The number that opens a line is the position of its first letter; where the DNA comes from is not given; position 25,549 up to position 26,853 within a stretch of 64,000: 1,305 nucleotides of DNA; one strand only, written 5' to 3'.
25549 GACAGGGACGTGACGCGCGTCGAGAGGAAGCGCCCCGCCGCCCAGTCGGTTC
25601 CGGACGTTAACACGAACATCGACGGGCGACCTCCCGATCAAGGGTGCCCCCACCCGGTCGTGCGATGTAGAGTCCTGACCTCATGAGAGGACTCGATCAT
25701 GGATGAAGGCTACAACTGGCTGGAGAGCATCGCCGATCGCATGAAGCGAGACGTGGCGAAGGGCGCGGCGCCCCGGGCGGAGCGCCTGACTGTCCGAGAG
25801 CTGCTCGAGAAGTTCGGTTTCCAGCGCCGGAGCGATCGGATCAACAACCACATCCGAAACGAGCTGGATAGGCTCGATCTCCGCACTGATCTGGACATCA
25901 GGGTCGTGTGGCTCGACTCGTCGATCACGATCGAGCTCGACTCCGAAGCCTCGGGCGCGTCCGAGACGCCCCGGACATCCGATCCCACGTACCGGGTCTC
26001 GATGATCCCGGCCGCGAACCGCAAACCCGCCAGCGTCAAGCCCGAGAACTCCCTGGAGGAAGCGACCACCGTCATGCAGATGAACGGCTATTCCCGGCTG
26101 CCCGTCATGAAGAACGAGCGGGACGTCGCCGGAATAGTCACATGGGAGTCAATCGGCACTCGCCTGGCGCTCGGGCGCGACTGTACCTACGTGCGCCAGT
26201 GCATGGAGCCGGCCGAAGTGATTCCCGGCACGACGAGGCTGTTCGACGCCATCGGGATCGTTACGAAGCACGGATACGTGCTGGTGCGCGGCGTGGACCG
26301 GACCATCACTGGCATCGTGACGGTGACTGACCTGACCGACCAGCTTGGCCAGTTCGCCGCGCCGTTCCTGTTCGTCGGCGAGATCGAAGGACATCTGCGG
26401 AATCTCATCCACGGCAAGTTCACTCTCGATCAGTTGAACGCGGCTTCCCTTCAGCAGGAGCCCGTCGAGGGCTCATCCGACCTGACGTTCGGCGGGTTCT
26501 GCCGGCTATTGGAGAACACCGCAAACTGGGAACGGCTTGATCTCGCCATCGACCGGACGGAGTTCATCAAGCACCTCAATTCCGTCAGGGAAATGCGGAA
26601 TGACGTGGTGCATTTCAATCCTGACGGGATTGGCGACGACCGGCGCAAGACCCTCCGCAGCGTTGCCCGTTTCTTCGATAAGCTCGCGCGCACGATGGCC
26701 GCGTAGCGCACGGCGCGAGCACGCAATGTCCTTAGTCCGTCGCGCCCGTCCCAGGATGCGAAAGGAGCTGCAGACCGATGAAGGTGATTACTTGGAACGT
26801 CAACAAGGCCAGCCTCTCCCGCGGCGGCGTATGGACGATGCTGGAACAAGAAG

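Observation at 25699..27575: Uncharacterised two-gene cassette: CBS-pair/HEPN(Swt1-like) protein plus EEP-family nuclease, a candidate defence or abortive-infection system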

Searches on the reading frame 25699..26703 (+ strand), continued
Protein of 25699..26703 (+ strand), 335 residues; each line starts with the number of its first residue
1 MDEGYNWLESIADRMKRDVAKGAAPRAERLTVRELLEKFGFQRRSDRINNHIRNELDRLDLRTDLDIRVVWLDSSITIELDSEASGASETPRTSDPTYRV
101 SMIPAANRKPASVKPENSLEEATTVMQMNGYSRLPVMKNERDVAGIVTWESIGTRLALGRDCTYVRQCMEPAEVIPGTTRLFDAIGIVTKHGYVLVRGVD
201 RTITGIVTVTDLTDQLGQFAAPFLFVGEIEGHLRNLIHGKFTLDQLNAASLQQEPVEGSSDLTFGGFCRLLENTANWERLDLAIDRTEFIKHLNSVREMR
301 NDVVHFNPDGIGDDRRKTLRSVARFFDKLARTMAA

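Call 56: search_protein_families(library=ncbifam, proteins=[L006:6001-7005:+, L061:5028-5978:+, L010:6001-6999:+], max_evalue=0.001)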
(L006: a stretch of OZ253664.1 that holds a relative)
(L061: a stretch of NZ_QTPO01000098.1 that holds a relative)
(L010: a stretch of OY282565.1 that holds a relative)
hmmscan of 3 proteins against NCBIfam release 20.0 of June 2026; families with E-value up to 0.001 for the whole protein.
L006:6001-7005:+ (335 aa): 4 families
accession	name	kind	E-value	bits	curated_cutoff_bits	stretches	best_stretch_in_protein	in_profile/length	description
NF053863.1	DS11_antiphage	equivalog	1.1e-96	323.6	260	1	33-326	1-305/305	CBS domain-containing anti-phage protein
NF041630.1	CBS_CbpB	equivalog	8.6e-09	35.4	125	1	104-218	15-137/143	cyclic-di-AMP-binding protein CbpB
NF041552.1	TF_PrdR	equivalog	0.00015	20.2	795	0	112-160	82-129/577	sigma-54 dependent transcriptional regulator PrdR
NF011443.0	PRK14869.1-5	equivalog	0.00016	20.3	335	1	99-161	70-130/546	putative manganese-dependent inorganic diphosphatase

L061:5028-5978:+ (317 aa): 4 families
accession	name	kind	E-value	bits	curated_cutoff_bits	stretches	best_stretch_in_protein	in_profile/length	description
NF053863.1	DS11_antiphage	equivalog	6.1e-113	376.9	260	1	20-314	1-305/305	CBS domain-containing anti-phage protein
NF041630.1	CBS_CbpB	equivalog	3.1e-06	27.1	125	1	95-204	21-138/143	cyclic-di-AMP-binding protein CbpB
TIGR01137.1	cysta_beta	equivalog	8e-06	24.8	510.25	1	89-197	342-452/457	cystathionine beta-synthase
TIGR01186.1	proV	subfamily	5.3e-05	22.5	326.6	1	90-197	247-353/363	betaine/proline/choline family ABC transporter ATP-binding protein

L010:6001-6999:+ (333 aa): 2 families
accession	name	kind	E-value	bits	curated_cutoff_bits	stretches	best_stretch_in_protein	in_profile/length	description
NF053863.1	DS11_antiphage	equivalog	1.3e-108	362.7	260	1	33-328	1-305/305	CBS domain-containing anti-phage protein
NF041630.1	CBS_CbpB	equivalog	4.4e-06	26.6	125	1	114-209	25-128/143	cyclic-di-AMP-binding protein CbpB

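Call 58: search_protein_families(library=pfam, proteins=[L010:4361-5653:+, L034:1527-5270:+, L037:7078-9522:+, L010:8044-8790:-, L010:9902-10915:-, L002:3821-4354:+], max_evalue=0.001)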
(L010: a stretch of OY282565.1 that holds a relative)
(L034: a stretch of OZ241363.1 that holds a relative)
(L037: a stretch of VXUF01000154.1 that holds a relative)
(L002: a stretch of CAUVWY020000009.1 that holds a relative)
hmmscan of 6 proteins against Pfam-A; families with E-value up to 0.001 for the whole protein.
L010:4361-5653:+ (431 aa): 1 family
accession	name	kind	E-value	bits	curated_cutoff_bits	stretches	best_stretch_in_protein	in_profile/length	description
PF00202.27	Aminotran_3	-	4.2e-60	204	30.5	1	35-345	11-329/403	Aminotransferase class-III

L034:1527-5270:+ (1248 aa): 10 families
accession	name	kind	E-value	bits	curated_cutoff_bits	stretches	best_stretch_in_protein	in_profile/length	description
PF01039.27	Carboxyl_trans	-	1.5e-85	288.1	22.3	1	727-1239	2-489/493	Carboxyl transferase domain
PF02786.22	CPSase_L_D2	-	2.8e-70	236.6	19.8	1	197-405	1-209/211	Carbamoyl-phosphate synthase L chain, ATP binding domain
PF00289.28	Biotin_carb_N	-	4.5e-37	127.3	25.5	1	81-192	2-110/110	Biotin carboxylase, N-terminal domain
PF02785.25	Biotin_carb_C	-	2.1e-17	63.6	32.4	1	432-530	17-107/108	Biotin carboxylase C-terminal domain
PF00364.28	Biotin_lipoyl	-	4.8e-13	49.2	22.1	1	588-654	3-73/73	Biotin-requiring enzyme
PF07478.18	Dala_Dala_lig_C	-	3.1e-06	27.3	24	1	224-359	26-160/204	D-ala D-ala ligase C-terminus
PF03255.19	ACCA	-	2.7e-05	23.9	23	1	1048-1130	110-192/310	Acetyl co-enzyme A carboxylase carboxyltransferase-like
PF13533.13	Biotin_lipoyl_2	-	7.2e-05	23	29.8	0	592-616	7-31/32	Biotin-lipoyl like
PF02222.28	ATP-grasp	-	0.00014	22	27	1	220-359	16-148/179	ATP-grasp domain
PF13437.12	HlyD_3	-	0.00018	22.7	22.2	0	625-659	2-35/106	HlyD family secretion protein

L037:7078-9522:+ (815 aa): 7 families
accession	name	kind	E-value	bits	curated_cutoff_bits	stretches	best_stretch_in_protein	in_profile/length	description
PF07728.20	AAA_5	-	1.2e-23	84.1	22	1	526-678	2-139/139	AAA domain (dynein-related subfamily)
PF13401.12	AAA_22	-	1.1e-06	29.4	27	1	526-631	8-110/130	AAA domain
PF00004.35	AAA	-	3.4e-06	28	21.2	1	526-680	1-125/131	ATPase family associated with various cellular activities (AAA)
PF07726.17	AAA_3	-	2e-05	24.9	27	1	526-664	2-114/131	ATPase family associated with various cellular activities (AAA)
PF20720.3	nSTAND3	-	3.9e-05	23.8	27.2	1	513-558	7-50/155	Novel STAND NTPase 3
PF13086.12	AAA_11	-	0.0006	20.1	27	0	509-548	3-42/257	AAA domain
PF13191.12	AAA_16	-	0.00065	20.7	32.6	0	511-573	7-75/167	AAA ATPase domain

L010:8044-8790:- (248 aa): 1 family
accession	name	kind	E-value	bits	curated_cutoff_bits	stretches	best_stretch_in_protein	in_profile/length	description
PF02585.22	PIG-L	-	2.3e-26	93.2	28.2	1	18-146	1-128/129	GlcNAc-PI de-N-acetylase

L010:9902-10915:- (337 aa): 8 families
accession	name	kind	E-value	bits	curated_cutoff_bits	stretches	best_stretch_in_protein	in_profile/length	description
PF13085.11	Fer2_3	-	5e-31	107.3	27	1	19-126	1-106/107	2Fe-2S iron-sulfur cluster binding domain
PF13183.11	Fer4_8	-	5.2e-13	49.8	27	1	160-237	2-68/68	4Fe-4S dicluster domain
PF13237.11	Fer4_10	-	7e-08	32.7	25.5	1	161-234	7-53/53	4Fe-4S dicluster domain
PF12838.12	Fer4_7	-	2.1e-07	31.7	27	1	163-237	2-52/52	4Fe-4S dicluster domain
PF13187.11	Fer4_9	-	2.2e-07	31.2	27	1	214-236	34-50/52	4Fe-4S dicluster domain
PF13534.11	Fer4_17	-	1.8e-06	28.8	22.2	1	162-237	1-60/61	4Fe-4S dicluster domain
PF13746.11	Fer4_18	-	9.9e-05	23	27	0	210-237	48-75/114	4Fe-4S dicluster domain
PF00111.32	Fer2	-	0.00023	21.5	21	0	44-84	13-49/77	2Fe-2S iron-sulfur cluster binding domain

L002:3821-4354:+ (178 aa): 1 family
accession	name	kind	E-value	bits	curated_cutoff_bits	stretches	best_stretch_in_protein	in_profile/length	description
PF01936.24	NYN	-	0.00045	21.2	24.2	1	4-160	2-135/145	NYN domain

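Call 67: search_protein_families(library=padloc, proteins=[L037:7078-9522:+, L002:3821-4354:+], max_evalue=0.01)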
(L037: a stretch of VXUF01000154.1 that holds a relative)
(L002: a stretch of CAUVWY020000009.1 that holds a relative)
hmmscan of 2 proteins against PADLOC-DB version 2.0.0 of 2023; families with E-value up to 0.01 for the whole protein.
L037:7078-9522:+ (815 aa): 9 families
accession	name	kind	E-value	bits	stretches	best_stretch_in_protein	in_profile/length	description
PDLC03547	REase_II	-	3.6e-21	73.4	2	509-631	251-373/585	Type II restriction enzyme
PDLC03448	REase_II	-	1.2e-18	64.6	2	593-681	614-719/857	Type II restriction enzyme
PDLC04140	mad8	-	3.2e-07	28.2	1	516-563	20-69/314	mads_8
PDLC04547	PDC-M26A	-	1e-06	25.6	1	504-664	313-464/724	-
PDLC03920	MkoA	-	0.00032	17.1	1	509-546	617-654/1112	-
PDLC01439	typeIV_DinG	-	0.0012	15.6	1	514-545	25-56/575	CAS-IV-A; associated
PDLC02196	IetA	-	0.0025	15.3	0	521-547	120-146/374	-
PDLC04232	IetA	-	0.0052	14.2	0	520-548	113-141/330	-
PDLC00915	TRIP13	-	0.0053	14.2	1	526-550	66-90/302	TRIP13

L002:3821-4354:+ (178 aa): 0 families

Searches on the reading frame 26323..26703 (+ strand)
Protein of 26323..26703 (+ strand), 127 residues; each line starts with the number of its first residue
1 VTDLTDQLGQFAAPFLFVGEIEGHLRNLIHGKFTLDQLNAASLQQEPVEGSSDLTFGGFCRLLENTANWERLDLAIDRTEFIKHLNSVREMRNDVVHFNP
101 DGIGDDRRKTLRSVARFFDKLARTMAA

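Call 26: search_solved_structures(query=A3, max_evalue=10, show_alignments=2)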
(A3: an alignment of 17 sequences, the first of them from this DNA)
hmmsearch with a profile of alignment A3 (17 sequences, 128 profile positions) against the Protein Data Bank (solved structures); distinct sequences matched with E-value up to 10: 2.
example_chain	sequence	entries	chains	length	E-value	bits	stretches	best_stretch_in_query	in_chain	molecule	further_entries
3jct_b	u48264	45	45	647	0.39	13.9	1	18-73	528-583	Nucleolar GTP-binding protein 1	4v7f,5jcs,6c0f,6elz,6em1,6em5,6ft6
4faj_A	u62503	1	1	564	0.56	13.5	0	61-105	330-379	PrgZ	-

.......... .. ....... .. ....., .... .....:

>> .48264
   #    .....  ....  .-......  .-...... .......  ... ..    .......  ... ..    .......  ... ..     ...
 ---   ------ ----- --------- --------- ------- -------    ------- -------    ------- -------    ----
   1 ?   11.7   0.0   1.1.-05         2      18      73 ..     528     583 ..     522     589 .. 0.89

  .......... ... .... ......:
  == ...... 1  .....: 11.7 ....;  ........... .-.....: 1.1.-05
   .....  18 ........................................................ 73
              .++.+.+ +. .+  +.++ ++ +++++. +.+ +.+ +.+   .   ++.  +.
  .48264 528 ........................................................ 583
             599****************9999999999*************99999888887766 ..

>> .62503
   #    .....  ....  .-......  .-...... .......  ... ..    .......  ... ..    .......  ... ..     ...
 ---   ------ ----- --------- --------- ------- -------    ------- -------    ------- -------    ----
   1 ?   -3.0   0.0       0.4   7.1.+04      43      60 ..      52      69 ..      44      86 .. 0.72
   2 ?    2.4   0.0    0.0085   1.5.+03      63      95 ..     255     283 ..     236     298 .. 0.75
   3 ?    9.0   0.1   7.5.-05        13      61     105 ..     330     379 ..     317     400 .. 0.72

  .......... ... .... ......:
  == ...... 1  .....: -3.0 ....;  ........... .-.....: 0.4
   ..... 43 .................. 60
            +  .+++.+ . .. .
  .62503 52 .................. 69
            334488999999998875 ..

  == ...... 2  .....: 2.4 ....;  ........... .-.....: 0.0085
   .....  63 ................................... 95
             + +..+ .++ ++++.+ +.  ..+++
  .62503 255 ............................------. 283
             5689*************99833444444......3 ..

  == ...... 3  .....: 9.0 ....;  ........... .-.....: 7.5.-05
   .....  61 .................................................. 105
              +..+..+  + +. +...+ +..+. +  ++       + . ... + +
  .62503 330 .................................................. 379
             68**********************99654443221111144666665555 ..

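Call 27: search_protein_families(library=pfam, alignment_id=A3, max_evalue=10)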
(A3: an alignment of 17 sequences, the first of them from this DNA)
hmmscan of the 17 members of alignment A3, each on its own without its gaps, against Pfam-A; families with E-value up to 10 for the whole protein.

A. member 1, seq(127 aa): 3 families
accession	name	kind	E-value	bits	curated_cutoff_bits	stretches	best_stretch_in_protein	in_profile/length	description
PF18731.6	HEPN_Swt1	-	0.055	14.2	27.5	1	44-119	40-112/115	Swt1-like HEPN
PF18735.6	HEPN_RiboL-PSP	-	0.094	13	28.4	1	50-121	93-178/191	RiboL-PSP-HEPN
PF11813.13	DUF3334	-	0.24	11.6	25.2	1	71-91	166-186/226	Protein of unknown function (DUF3334)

B. families by the number of members that match (of 17 scanned): 10 families
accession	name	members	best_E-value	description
PF18731.6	HEPN_Swt1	12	3.1e-05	Swt1-like HEPN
PF18735.6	HEPN_RiboL-PSP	5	0.028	RiboL-PSP-HEPN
PF24615.2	Spectrin_Anc-1_2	4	0.0051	Nuclear anchorage protein 1, spectrin repeat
PF25770.1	CC_CEP63-bind_CEP152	2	0.12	CEP152, CEP63 binding coiled coil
PF12358.13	DUF3644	2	0.13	Domain of unknown function (DUF3644)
PF21121.2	Nup49_C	2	0.13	Nucleoporin Nup49 C-terminal helical region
PF20812.2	PM2_P3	1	0.14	Bacteriophage PM2, Viral membrane protein P3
PF13643.11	DUF4145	1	0.15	Domain of unknown function (DUF4145)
PF04839.18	PSRP-3_Ycf65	1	0.21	Plastid and cyanobacterial ribosomal protein (PSRP-3 / Ycf65)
PF11813.13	DUF3334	1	0.24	Protein of unknown function (DUF3334)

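Call 37: predict_structure(alignment_id=A3)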
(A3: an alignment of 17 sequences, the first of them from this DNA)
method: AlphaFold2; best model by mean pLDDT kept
length: 127 residues; sequences in the alignment: 17
mean_pLDDT: 83.5   pTM: 0.74
mean pLDDT of the five models: 83.5, 81.5, 81.3, 79.9, 78.5
residues with pLDDT >= 90: 45; 70-90: 64; 50-70: 18; < 50: 0
segments of 3 or more residues with pLDDT < 50: none
pLDDT, mean of each block of 10 residues (from residue 1): 60 81 91 92 85 90 93 89 90 72 77 87 75
secondary structure, 60 per line:
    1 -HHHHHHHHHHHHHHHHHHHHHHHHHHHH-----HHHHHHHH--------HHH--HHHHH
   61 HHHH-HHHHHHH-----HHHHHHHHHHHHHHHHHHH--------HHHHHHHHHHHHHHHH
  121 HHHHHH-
elements in order: H2-29 H35-42 H56-64 H66-72 H78-96 H105-126

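Call 41: fold_search(model_id=the predicted structure, library=pdb)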
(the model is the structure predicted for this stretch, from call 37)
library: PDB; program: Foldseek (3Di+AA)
matches with E <= 10: 180; with E <= 0.001: 0
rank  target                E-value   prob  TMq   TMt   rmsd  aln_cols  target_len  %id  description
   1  1jmw                  1.8e-01  0.23  0.23  0.21  14.2       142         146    9  Propagating Conformational Changes Over Long (And Short) Distances (released 2001-08-15)
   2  1hw1_A                2.5e-01  0.33  0.29  0.19  15.7       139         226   13  THE FADR-DNA COMPLEX: TRANSCRIPTIONAL CONTROL OF FATTY ACID METABOLISM IN ESCHERICHIA COLI (released 2001-01-24)
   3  1e2x                  3.5e-01  0.25  0.28  0.19  15.7       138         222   13  FadR, fatty acid responsive transcription factor from E. coli (released 2000-12-03)
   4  1h9g                  5.1e-01  0.20  0.27  0.18  15.8       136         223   14  FadR, FATTY ACID RESPONSIVE TRANSCRIPTION FACTOR FROM E. COLI, in complex with myristoyl-CoA (released 2001-03-09)
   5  4p9f_A                7.0e-01  0.18  0.30  0.21  15.1       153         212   10  E. coli McbR/YncC (released 2015-01-14)
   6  5xsj_L                8.3e-01  0.25  0.34  0.35  12.5       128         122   16  XylFII-LytSN complex (released 2017-08-02)
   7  9wfi_A                8.3e-01  0.16  0.28  0.19  15.6       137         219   13  A chimera FadR transcription factor containing wHTH of Rv0494 and the part other than wHTH of Escherichia coli FadR (released 2025-09-24)
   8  1lih                  8.3e-01  0.14  0.24  0.21  14.2       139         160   10  THREE-DIMENSIONAL STRUCTURES OF THE LIGAND-BINDING DOMAIN OF THE BACTERIAL ASPARTATE RECEPTOR WITH AND WITHOUT A LIGAND (released 1995-09-15)
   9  1wwp_A                9.8e-01  0.35  0.34  0.36   7.3       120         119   19  Crystal structure of ttk003001694 from Thermus Thermophilus HB8 (released 2005-07-12)
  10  9jpk_A                9.8e-01  0.11  0.23  0.21  15.2       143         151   12  Crystal structure of DhdR inducer binding domain (released 2024-11-06)
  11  6za0_A                9.8e-01  0.11  0.24  0.16  15.8       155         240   12  Structure of the transcriptional repressor Atu1419 (VanR) in complex with a fortuitous citrate from agrobacterium fabr (released 2020-12-02)
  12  2lig_A                9.8e-01  0.10  0.22  0.19  15.5       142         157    9  THREE-DIMENSIONAL STRUCTURES OF THE LIGAND-BINDING DOMAIN OF THE BACTERIAL ASPARTATE RECEPTOR WITH AND WITHOUT A LIGAN (released 1995-09-15)
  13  3sxk_A                9.8e-01  0.09  0.22  0.20  14.1       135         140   13  Zn2+-bound FCD domain of TM0439, a putative transcriptional regulator (released 2011-11-16)
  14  9jpl_A                1.2e+00  0.11  0.26  0.24  15.0       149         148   11  Crystal structure of DhdR inducer binding domain in complex with inducer (released 2024-11-06)
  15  7xp1                  1.2e+00  0.15  0.29  0.22  12.5       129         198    8  Crystal structure of PmiR from Pseudomonas aeruginosa (released 2023-04-12)
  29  7bxo_F                2.1e+00  0.15  0.36  0.35   9.7       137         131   13  Crystal structure of the toxin-antitoxin with AMP-PNP (released 2020-09-30)
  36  6m6u_G                2.3e+00  0.14  0.37  0.36  13.8       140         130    9  Crystal structure the toxin-antitoxin MntA-HpeT mutant-D39ED41E (released 2020-09-30)
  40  6m6u_H                2.5e+00  0.14  0.37  0.36   9.8       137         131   13  Crystal structure the toxin-antitoxin MntA-HpeT mutant-D39ED41E (released 2020-09-30)
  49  8y7f_B                2.9e+00  0.14  0.34  0.14   8.5       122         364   12  Crystal structure of CARF domain-truncated Csx1-Crn2 from Marinitoga sp. (released 2024-07-17)
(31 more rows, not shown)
